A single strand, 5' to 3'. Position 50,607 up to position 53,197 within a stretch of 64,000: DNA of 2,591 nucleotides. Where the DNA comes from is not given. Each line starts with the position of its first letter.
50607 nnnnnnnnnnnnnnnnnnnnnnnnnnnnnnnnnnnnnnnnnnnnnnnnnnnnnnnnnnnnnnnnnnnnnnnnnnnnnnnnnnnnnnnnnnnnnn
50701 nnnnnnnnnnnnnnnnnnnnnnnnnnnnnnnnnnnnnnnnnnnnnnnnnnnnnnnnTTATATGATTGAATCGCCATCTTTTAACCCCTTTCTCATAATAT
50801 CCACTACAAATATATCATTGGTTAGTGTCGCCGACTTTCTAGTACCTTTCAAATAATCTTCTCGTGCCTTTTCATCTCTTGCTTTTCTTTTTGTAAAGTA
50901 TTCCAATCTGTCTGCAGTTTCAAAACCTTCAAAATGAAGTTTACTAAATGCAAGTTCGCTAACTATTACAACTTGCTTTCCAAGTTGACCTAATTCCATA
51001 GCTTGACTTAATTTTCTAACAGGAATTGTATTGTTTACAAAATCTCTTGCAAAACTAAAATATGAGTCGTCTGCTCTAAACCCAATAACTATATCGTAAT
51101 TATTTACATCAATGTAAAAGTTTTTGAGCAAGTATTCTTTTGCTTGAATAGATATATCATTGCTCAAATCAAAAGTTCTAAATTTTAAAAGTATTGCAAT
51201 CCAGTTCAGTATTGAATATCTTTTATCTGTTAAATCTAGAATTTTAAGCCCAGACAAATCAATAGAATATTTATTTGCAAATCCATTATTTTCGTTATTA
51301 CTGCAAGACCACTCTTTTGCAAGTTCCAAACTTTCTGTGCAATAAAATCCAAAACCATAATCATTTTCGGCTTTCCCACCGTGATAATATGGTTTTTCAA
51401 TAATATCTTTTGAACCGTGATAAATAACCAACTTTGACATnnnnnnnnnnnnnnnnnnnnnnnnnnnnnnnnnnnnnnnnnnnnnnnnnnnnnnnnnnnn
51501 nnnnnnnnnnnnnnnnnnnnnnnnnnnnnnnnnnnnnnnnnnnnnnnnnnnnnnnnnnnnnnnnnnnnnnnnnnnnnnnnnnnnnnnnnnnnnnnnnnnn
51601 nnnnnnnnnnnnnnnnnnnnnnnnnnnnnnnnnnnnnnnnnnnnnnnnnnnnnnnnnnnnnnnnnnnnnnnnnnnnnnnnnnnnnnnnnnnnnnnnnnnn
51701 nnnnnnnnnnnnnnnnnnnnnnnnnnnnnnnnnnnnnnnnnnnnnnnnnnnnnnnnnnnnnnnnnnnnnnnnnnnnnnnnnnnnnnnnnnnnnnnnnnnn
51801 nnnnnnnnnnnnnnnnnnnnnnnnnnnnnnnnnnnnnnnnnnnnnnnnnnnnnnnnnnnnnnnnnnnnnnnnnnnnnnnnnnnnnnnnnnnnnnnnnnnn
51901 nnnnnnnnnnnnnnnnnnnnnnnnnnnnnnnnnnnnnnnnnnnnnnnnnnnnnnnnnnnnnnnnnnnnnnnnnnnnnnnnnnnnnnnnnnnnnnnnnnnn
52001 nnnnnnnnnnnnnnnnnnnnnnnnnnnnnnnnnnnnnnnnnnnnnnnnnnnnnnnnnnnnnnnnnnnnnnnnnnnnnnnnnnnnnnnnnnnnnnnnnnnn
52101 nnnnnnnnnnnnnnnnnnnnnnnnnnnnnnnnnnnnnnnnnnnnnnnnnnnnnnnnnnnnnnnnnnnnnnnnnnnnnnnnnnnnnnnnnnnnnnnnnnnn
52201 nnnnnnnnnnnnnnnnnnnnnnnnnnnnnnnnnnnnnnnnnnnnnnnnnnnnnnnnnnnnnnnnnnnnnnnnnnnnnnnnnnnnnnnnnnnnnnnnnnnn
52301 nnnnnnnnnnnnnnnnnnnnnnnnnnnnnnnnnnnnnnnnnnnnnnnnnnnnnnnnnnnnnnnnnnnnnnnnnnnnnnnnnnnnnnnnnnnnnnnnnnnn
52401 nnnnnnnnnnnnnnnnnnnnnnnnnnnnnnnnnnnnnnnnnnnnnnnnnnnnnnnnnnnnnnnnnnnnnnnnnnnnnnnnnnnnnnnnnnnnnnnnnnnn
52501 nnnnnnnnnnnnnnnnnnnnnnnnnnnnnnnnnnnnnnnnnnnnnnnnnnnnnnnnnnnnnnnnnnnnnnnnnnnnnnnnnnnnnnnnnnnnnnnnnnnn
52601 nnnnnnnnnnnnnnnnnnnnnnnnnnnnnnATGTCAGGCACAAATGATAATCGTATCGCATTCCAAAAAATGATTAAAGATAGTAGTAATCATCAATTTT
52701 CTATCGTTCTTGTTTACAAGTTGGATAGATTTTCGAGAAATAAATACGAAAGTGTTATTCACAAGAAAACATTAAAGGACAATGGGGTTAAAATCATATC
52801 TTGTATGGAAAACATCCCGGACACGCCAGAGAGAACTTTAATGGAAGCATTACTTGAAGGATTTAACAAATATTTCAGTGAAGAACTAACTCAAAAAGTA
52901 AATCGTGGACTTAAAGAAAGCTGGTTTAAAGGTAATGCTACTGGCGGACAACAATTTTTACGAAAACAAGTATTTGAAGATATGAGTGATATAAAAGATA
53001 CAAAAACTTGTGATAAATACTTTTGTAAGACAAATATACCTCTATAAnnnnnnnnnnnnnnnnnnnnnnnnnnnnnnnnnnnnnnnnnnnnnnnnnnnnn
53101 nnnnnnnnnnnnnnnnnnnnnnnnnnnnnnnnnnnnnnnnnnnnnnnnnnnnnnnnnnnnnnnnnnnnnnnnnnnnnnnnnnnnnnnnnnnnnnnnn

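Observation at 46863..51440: Second tightly packed accessory operon led by a DUF3990/DUF3791-HTH pair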

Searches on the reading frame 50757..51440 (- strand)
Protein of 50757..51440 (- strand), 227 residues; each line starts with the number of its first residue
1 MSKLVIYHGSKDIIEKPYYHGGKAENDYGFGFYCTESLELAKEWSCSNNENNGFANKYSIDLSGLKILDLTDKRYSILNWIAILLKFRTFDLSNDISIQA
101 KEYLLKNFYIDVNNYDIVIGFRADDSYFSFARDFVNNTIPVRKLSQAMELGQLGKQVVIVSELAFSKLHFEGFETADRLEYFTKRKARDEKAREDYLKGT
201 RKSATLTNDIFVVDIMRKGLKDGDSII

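Call 3: search_protein_families(library=pfam, proteins=[window:50757-51440:-], max_evalue=0.1)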
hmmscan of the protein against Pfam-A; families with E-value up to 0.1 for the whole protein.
window:50757-51440:- (227 aa): 2 families
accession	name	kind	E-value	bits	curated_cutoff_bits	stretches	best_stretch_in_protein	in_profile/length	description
PF13151.12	DUF3990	-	2.7e-42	144.5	32.2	1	5-170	2-152/152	Protein of unknown function (DUF3990)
PF15616.11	TerY_C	-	0.06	13.9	28.4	0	101-149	27-76/129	TerY-C metal binding domain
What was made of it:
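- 50757..51440 (-): A: 227-aa DUF3990 protein, predicted ART-fold toxin. PF13151 E=2.7e-42 (call 3).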

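Call 5: search_protein_families(library=ncbifam, proteins=[window:50757-51440:-], max_evalue=0.1)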
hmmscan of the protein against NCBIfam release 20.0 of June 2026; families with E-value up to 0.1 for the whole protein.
window:50757-51440:- (227 aa): 0 families

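Call 6: search_protein_families(library=padloc, proteins=[window:50757-51440:-], max_evalue=0.1)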
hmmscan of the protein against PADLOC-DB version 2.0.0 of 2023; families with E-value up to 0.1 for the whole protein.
window:50757-51440:- (227 aa): 8 families
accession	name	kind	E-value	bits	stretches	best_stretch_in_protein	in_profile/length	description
PDLC04641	PDC-M42A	-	4.7e-45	151.9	1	1-196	1-196/215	-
PDLC04640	PDC-M42A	-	1.2e-31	108.1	1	3-195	67-258/280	-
PDLC04438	PDC-M13B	-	2.2e-21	74.4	1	5-174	2-156/158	-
PDLC04411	PDC-M10A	-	1.5e-20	71.4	2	1-81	1-81/156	-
PDLC04412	PDC-M10A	-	8.7e-18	62.5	2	5-82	2-79/152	-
PDLC04436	PDC-M13A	-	4.6e-15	53.8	1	5-174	2-157/159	-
PDLC04413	PDC-M10A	-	3.8e-10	37.6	2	6-82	3-79/157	-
PDLC04437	PDC-M13A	-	0.00013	20.2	1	27-137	13-109/117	-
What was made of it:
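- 50757..51440 (-): PDC-M42A E=4.7e-45 (call 6).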

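Call 8: find_encoding_contigs(protein=window:50757-51440:-, flank=10000, max_places=10)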
Protein window:50757-51440:- (227 aa): 22 contigs read that carry it; 10 places shown.
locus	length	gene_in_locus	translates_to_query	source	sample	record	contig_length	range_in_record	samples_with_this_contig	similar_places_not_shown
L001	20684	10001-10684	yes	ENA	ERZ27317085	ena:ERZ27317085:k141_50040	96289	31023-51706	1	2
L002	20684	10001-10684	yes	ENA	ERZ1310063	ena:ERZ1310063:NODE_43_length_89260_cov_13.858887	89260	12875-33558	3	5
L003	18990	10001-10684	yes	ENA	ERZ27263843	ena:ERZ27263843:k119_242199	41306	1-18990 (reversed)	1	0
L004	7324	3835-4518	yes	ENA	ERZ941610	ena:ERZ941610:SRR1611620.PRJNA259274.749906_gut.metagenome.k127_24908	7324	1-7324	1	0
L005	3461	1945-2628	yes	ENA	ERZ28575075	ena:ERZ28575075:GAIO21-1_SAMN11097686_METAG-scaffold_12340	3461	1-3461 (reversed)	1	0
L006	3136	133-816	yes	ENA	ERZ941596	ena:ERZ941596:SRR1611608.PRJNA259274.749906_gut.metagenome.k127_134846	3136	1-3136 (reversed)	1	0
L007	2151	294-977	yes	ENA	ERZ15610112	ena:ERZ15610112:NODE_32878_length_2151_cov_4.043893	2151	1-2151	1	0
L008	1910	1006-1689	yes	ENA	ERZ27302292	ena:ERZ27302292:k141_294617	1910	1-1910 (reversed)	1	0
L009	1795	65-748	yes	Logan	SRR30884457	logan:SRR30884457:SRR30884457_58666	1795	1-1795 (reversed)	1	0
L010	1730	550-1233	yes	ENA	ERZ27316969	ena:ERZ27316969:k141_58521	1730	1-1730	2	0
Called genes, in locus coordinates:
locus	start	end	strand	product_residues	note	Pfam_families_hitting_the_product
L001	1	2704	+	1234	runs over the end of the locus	PF04563:RNA_pol_Rpb2_1, PF04561:RNA_pol_Rpb2_2, PF04565:RNA_pol_Rpb2_3, PF10385:RNA_pol_Rpb2_45, PF00562:RNA_pol_Rpb2_6, PF04560:RNA_pol_Rpb2_7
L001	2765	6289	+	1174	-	PF04997:RNA_pol_Rpb1_1, PF00623:RNA_pol_Rpb1_2, PF04983:RNA_pol_Rpb1_3, PF05000:RNA_pol_Rpb1_4 (weak), PF04998:RNA_pol_Rpb1_5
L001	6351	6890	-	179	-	-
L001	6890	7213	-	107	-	PF12647:RNHCP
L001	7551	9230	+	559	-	PF00749:tRNA-synt_1c, PF03950:tRNA-synt_1c_C, PF20974:tRNA-synt_1c_C2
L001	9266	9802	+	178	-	PF01261:AP_endonuc_2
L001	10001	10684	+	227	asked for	PF13151:DUF3990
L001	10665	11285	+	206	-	PF01381:HTH_3 (weak), PF13443:HTH_26 (weak)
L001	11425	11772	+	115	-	PF00589:Phage_integrase (weak)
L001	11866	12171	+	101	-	-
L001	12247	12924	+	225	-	-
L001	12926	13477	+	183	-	PF08241:Methyltransf_11, PF13649:Methyltransf_25 (weak)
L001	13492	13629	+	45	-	-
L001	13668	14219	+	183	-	PF03167:UDG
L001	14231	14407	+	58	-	-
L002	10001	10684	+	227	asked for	PF13151:DUF3990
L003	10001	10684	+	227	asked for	PF13151:DUF3990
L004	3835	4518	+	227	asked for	PF13151:DUF3990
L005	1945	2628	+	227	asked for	PF13151:DUF3990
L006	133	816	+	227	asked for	PF13151:DUF3990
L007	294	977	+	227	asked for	PF13151:DUF3990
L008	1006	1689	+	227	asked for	PF13151:DUF3990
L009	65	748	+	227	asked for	PF13151:DUF3990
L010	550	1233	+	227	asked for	PF13151:DUF3990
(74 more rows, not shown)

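Call 29: search_solved_structures(query=window:50757-51440:-, max_evalue=1)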
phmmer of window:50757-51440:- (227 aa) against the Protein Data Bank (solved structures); distinct sequences matched with E-value up to 1: 0.

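Call 51: find_related_loci(query=window:50757-51440:-, collection=genome_contigs, flank=5000)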
Query window:50757-51440:- (227 aa) in genome_contigs; peptide patterns used: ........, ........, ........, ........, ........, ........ (x = any residue, [..] = any of these).
226 stretches matched a pattern; 53 encode a relative of the query (tblastn E <= 1e-3); 53 distinct loci.
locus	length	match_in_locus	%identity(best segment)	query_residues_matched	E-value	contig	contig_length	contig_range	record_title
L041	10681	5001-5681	100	1-227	7e-152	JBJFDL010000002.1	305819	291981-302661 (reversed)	MAG: Christensenellales bacterium isolate PUUB39_bin.048 NODE_1_length_305819_cov_32.924363, whole genome shotgun sequen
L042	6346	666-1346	100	1-227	5e-152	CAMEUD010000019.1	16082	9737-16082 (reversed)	MAG: uncultured Clostridia bacterium isolate SRR11489789_bin.108_metaWRAP_v1.3_MAG genome assembly, contig: ERZ11466733.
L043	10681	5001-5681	100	1-227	1e-151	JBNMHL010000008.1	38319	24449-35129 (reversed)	MAG: Clostridiales bacterium isolate CM_BacUBA326.123 k141_265045_length_38319_cov_26.2410, whole genome shotgun sequenc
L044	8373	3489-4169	99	1-227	4e-151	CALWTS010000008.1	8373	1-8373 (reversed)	MAG: uncultured Clostridia bacterium isolate E30__bin183 genome assembly, contig: E30__k127_2849808, whole genome shotgu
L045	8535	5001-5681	99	1-227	3e-151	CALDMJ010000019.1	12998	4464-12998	MAG TPA_asm: uncultured Clostridia bacterium isolate SRR1747065_bin.101_CONCOCT_v1.1_MAG genome assembly, contig: ERZ808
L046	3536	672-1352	98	1-227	1e-154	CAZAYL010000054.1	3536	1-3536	MAG TPA_asm: uncultured Lachnospiraceae bacterium isolate binchicken_co354_130 genome assembly, contig: NODE_30472_lengt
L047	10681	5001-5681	97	1-227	1e-147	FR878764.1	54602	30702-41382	Clostridium sp. CAG:568 genomic scaffold, scf42, whole genome shotgun sequence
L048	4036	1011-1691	95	1-227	2e-148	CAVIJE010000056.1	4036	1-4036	Sodaliphilus sp. isolate H07676-L1_cleanbin_000035 genome assembly, contig: Spades_H07676-L1_contig_16975, whole genome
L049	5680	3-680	89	2-227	5e-140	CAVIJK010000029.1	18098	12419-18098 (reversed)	bacterium isolate H07616-L1_cleanbin_000030 genome assembly, contig: Spades_H07616-L1_contig_2100, whole genome shotgun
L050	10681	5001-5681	90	1-227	3e-138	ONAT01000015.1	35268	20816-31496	uncultured Erysipelotrichaceae bacterium isolate RUG131 genome assembly, contig: scaffold_1280, whole genome shotgun seq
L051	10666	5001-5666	92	1-227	1e-136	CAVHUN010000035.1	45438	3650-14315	uncultured Prevotella sp. isolate H07654-L1_cleanbin_000041 genome assembly, contig: Spades_H07654-L1_contig_529, whole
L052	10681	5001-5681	86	1-227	3e-136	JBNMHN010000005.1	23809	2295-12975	MAG: Clostridia bacterium isolate CM_BacCAK280.121 k141_25760_length_23809_cov_13.0000, whole genome shotgun sequence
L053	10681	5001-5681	87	1-227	1e-134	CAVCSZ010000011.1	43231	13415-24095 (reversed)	bacterium isolate H07602-L1_cleanbin_000020 genome assembly, contig: Spades_H07602-L1_contig_419, whole genome shotgun s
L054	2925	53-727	83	1-225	2e-136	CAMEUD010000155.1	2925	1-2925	MAG: uncultured Clostridia bacterium isolate SRR11489789_bin.108_metaWRAP_v1.3_MAG genome assembly, contig: ERZ11466733.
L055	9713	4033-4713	84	1-227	4e-131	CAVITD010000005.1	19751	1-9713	uncultured Eubacteriales bacterium isolate H07681-L1_cleanbin_000053 genome assembly, contig: Spades_H07681-L1_contig_17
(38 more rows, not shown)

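Call 66: search_protein_families(library=phrogs, proteins=[window:50757-51440:-], max_evalue=0.01)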
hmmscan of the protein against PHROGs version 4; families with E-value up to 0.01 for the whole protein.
window:50757-51440:- (227 aa): 1 family
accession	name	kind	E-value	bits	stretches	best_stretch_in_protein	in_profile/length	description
phrog_33300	-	unknown function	0.0024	19.5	1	54-133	9-83/109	-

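Call 91: search_solved_structures(query=A6, max_evalue=10, show_alignments=2)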
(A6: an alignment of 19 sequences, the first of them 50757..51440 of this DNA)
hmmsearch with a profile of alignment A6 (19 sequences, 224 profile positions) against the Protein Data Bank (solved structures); distinct sequences matched with E-value up to 10: 0.
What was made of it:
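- A profile search found no solved structure (calls 29, 91), and no structure prediction of A could be run.
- Tried and rejected: Solved-structure relatives of A. None, by single sequence or by profile (calls 29, 91).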

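Call 93: search_protein_families(library=padloc, proteins=[L044:5928-6593:+], max_evalue=0.01)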
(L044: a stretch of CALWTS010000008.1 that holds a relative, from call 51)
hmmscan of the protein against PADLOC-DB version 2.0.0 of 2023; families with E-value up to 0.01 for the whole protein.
L044:5928-6593:+ (221 aa): 0 families

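Call 94: search_protein_families(library=pfam, proteins=[L044:5928-6593:+], max_evalue=0.01)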
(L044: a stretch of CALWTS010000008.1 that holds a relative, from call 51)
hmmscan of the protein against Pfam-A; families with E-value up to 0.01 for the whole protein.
L044:5928-6593:+ (221 aa): 2 families
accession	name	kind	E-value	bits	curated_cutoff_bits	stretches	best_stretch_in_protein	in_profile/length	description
PF00091.31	Tubulin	-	6e-33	115.2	33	1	2-156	1-184/190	Tubulin/FtsZ family, GTPase domain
PF01094.35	ANF_receptor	-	0.0041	16.7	25.4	1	82-128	48-89/353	Receptor family ligand binding region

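Call 95: search_dna_similar(query=window:50757-51440:-, collection=phages, mode=protein, max_rows=15)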
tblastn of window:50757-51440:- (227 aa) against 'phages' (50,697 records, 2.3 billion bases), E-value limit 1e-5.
Records with a match: 4; places in all: 4; records where one place covers at least 80% of the query: 3.
Best place of each record, by identity: <60% 4.
By first word of the organism name: Bacteriophage 4.
By host as written in the record: - 4.
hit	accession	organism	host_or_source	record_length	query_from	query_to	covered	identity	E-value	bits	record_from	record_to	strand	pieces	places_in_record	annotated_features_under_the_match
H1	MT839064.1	Bacteriophage sp.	human fecal samples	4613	5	225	97%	48.0%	6e-62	214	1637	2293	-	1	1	record has no annotation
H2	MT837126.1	Bacteriophage sp.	human fecal samples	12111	1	218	96%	48.4%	6e-62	214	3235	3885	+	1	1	record has no annotation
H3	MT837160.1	Bacteriophage sp.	human fecal samples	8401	1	211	93%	35.0%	6e-27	113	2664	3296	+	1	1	record has no annotation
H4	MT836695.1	Bacteriophage sp.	human fecal samples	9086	2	176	77%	26.3%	3e-8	59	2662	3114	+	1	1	record has no annotation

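Call 96: search_dna_similar(query=window:50757-51440:-, collection=plasmids, mode=protein, max_rows=15)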
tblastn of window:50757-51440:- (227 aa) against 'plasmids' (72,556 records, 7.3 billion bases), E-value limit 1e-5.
Records with a match: 3; places in all: 3; records where one place covers at least 80% of the query: 3.
Best place of each record, by identity: <60% 3.
By first word of the organism name: Subdoligranulum 1; Collinsella 1; Treponema 1.
By predicted mobility (MOB-suite, as given by PLSDB): non-mobilizable 3.
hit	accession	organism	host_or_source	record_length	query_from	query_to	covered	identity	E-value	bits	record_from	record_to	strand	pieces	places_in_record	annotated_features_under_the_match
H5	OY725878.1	Subdoligranulum variabile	-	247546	1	227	100%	45.8%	3e-66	228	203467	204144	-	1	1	record has no annotation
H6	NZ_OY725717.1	Collinsella aerofaciens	-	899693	4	197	85%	46.4%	5e-52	187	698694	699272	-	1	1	DUF3990 domain-containing protein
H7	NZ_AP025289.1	Treponema saccharophilum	-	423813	4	193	84%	34.9%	1e-25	111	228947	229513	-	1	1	DUF3990 domain-containing protein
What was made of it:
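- Tried and rejected: A homologues occur on only 4 metagenomic 'phage' records and 3 large secondary replicons (calls 95, 96).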

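Call 97: get_annotated_region(hit=H6, flank=2500)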
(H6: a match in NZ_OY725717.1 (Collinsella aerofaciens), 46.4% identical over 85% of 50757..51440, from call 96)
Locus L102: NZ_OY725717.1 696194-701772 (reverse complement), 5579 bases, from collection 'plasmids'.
description: Collinsella aerofaciens strain Collinsella aerofaciens TSDC17.2-1.1 plasmid 6, complete sequence
organism: Collinsella aerofaciens (NCBI taxid 74426)
taxonomy: Bacteria; Actinomycetota; Coriobacteriia; Coriobacteriales; Coriobacteriaceae; Collinsella; Collinsella aerofaciens
host: -; source: -; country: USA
typing (MOB-suite, as given by PLSDB): non-mobilizable
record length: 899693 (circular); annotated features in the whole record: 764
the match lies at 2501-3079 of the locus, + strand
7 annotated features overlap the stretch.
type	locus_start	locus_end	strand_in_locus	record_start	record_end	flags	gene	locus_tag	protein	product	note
CDS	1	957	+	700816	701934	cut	-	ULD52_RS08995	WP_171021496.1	serine hydrolase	GO:0030655 - beta-lactam antibiotic catabolic process [Evidence IEA]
CDS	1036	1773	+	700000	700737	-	mtnN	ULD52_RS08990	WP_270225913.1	5'-methylthioadenosine/S-adenosylhomocysteine nucleosidase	GO:0019509 - L-methionine salvage from methylthioadenosine [Evidence IEA]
CDS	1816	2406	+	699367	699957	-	yihA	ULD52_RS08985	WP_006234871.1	ribosome biogenesis GTP-binding protein YihA/YsxC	GO:0042254 - ribosome biogenesis [Evidence IEA]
CDS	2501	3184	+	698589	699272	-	-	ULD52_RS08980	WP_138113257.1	DUF3990 domain-containing protein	-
CDS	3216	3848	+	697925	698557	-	-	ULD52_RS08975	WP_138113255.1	helix-turn-helix transcriptional regulator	-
CDS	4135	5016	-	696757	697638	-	thrB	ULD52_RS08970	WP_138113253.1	homoserine kinase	GO:0009088 - threonine biosynthetic process [Evidence IEA]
CDS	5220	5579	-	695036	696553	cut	thrC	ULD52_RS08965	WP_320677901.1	threonine synthase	GO:0009088 - threonine biosynthetic process [Evidence IEA]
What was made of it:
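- On DUF3791 (PF12668): RefSeq names the Collinsella homologue only 'helix-turn-helix transcriptional regulator' (call 97).
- A Collinsella genome has only this pair inserted between yihA and thrB (call 97).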

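Call 98: get_annotated_region(hit=H7, flank=2500)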
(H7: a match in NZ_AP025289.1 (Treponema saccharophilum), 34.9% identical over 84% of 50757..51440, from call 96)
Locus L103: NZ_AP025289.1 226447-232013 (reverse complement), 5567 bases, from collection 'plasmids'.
description: Treponema saccharophilum strain JCM 32279 plasmid pTS1, complete sequence
organism: Treponema saccharophilum (NCBI taxid 165)
taxonomy: Bacteria; Spirochaetota; Spirochaetia; Spirochaetales; Treponemataceae; Treponema; Treponema saccharophilum
host: -; source: -; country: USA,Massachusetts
typing (MOB-suite, as given by PLSDB): non-mobilizable
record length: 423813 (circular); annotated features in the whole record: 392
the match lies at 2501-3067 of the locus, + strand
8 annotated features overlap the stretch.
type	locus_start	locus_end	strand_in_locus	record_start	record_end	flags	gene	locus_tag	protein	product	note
CDS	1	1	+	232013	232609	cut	-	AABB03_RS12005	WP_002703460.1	2'-5' RNA ligase family protein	-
CDS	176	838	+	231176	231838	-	-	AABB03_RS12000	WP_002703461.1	leucine-rich repeat domain-containing protein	-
CDS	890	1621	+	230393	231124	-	-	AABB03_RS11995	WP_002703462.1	leucine-rich repeat domain-containing protein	-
CDS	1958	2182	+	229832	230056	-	-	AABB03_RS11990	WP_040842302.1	type III toxin-antitoxin system ToxN/AbiQ family toxin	-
CDS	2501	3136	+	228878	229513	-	-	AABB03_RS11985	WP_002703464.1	DUF3990 domain-containing protein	-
CDS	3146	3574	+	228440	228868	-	-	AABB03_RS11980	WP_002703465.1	hypothetical protein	-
CDS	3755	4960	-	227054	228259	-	-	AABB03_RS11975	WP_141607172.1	hypothetical protein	-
CDS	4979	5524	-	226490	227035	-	-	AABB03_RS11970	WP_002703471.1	HEPN family nuclease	-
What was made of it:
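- In Treponema the partner lacks an HTH (call 98), so the N-terminal domain has a role of its own. Its distribution across phyla is patchy and horizontally transferred (calls 51, 96-98).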

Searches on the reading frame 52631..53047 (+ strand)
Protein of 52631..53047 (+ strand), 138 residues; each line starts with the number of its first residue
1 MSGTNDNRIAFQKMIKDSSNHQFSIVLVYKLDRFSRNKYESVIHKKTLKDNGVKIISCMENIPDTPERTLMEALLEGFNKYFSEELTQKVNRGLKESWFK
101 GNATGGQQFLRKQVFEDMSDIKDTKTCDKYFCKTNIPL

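Call 19: search_protein_families(library=padloc, proteins=[window:52631-53047:+], max_evalue=0.01)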
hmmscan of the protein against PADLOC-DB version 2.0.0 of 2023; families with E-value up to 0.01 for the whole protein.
window:52631-53047:+ (138 aa): 1 family
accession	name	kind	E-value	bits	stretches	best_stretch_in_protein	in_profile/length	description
PDLC00905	JAB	-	0.0031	15.7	1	10-56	104-150/154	JAB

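Call 20: search_protein_families(library=pfam, proteins=[window:52631-53047:+], max_evalue=0.01)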
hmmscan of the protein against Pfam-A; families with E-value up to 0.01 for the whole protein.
window:52631-53047:+ (138 aa): 2 families
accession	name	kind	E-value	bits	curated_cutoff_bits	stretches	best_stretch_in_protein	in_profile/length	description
PF00239.26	Resolvase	-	8.9e-17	62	23.3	1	1-101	42-143/145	Resolvase, N terminal domain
PF16730.10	DnaGprimase_HBD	-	0.0056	17.2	25.9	0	8-48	52-92/118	DnaG-primase C-terminal, helicase-binding domain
